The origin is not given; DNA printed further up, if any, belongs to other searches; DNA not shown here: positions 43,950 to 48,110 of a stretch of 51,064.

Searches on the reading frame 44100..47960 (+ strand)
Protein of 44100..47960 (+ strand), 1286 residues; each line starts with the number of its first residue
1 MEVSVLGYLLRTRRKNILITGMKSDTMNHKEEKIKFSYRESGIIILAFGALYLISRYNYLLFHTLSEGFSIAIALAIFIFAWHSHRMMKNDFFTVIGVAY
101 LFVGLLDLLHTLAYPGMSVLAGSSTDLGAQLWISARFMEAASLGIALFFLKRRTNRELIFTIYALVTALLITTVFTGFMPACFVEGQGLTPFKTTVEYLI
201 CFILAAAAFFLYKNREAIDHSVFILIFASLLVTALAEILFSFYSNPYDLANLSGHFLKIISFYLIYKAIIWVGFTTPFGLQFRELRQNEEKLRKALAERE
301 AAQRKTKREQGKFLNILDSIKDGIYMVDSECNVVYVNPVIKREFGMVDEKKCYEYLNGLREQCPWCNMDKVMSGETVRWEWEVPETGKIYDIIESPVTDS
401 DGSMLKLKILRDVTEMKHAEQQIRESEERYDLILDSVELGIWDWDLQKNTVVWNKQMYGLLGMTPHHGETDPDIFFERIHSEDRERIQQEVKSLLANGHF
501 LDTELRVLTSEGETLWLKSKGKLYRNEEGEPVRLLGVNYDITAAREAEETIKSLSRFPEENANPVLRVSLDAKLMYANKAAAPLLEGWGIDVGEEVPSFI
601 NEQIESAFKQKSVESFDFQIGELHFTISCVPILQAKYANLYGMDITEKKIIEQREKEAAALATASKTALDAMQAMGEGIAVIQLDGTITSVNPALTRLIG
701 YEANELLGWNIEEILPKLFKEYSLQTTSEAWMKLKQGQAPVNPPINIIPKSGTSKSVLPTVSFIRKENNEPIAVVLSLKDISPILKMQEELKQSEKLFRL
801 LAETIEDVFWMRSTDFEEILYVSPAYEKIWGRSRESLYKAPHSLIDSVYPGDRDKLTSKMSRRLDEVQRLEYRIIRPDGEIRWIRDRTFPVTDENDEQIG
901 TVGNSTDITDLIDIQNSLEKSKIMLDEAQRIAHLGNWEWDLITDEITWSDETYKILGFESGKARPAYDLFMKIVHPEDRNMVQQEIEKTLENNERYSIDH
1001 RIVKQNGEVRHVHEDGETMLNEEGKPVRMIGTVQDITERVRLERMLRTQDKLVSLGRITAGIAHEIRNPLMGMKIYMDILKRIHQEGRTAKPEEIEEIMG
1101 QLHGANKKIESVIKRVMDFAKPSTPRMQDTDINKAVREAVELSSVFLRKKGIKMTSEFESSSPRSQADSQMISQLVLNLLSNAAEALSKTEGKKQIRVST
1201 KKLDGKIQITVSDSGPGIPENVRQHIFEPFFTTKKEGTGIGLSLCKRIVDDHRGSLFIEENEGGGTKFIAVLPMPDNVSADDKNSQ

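Call 12: search_protein_families(library=pfam, proteins=[window:44100-47960:+])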
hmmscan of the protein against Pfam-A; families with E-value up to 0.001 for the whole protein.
window:44100-47960:+ (1286 aa): 11 families
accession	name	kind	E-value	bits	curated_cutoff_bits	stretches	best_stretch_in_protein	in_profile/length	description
PF17159.10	MASE3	-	7.8e-78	261.6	31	1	54-277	1-226/226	Membrane-associated sensor domain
PF08447.18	PAS_3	-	2.9e-66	220.2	25.6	4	946-1033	2-89/89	PAS fold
PF08448.16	PAS_4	-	2.7e-35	121.3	23.1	4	675-782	4-106/110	PAS fold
PF13426.13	PAS_9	-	9.9e-34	116.2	27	2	677-782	2-102/103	PAS domain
PF00989.32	PAS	-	1.4e-33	115.7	22.6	4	672-781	7-113/113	PAS fold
PF02518.31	HATPase_c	-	2.3e-27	96.1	26.4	1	1168-1275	2-110/111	Histidine kinase-, DNA gyrase B-, and HSP90-like ATPase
PF13188.13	PAS_8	-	6e-20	70.8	21.8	1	671-717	6-49/65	PAS domain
PF00512.31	HisKA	-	1.6e-09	38.1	26.9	1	1055-1122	2-63/66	His Kinase A (phospho-acceptor) domain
PF14501.12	HATPase_c_5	-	5.4e-08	33.1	22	1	1172-1263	6-93/102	GHKL domain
PF12860.13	PAS_7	-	4.2e-05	24.1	27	0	434-468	1-35/115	PAS fold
PF13581.12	HATPase_c_2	-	0.00027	21.4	27.4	1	1179-1252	39-112/127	Histidine kinase-like ATPase domain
